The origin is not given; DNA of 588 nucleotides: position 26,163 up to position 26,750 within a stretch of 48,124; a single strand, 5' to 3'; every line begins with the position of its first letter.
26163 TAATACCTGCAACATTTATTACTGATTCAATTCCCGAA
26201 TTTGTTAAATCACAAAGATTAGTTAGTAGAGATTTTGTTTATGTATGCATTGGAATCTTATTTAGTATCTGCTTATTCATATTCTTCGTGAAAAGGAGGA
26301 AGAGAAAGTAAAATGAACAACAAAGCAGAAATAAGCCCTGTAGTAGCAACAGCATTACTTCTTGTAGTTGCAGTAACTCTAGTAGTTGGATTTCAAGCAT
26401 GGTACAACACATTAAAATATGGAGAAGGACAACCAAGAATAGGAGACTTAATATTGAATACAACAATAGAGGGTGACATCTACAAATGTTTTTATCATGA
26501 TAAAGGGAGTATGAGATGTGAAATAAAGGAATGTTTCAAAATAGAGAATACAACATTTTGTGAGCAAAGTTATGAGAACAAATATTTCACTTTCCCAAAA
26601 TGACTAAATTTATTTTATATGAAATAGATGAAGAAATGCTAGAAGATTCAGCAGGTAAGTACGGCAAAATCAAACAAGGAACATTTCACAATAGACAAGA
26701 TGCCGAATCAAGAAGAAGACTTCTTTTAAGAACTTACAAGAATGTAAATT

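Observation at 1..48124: Closed 47,983-bp replicon: an archaeal virus-like element with no recognisable head-tail module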

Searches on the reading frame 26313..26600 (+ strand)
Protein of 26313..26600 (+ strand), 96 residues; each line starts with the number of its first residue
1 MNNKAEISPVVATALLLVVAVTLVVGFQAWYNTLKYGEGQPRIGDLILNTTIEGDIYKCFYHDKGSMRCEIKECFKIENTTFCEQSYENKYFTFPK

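Call 35: search_protein_families(library=ncbifam, max_evalue=0.05, proteins=[window:26313-26600:+])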
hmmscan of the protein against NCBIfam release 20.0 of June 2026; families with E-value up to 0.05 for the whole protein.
window:26313-26600:+ (96 aa): 0 families

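Call 107: search_protein_families(library=pfam, max_evalue=1, proteins=[window:26313-26600:+])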
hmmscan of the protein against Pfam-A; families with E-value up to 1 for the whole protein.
window:26313-26600:+ (96 aa): 1 family
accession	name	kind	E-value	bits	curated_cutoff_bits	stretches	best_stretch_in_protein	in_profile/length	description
PF16982.10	Flp1_like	-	0.086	12.8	33.5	1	10-30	11-31/49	Putative Flagellin, Flp1-like, domain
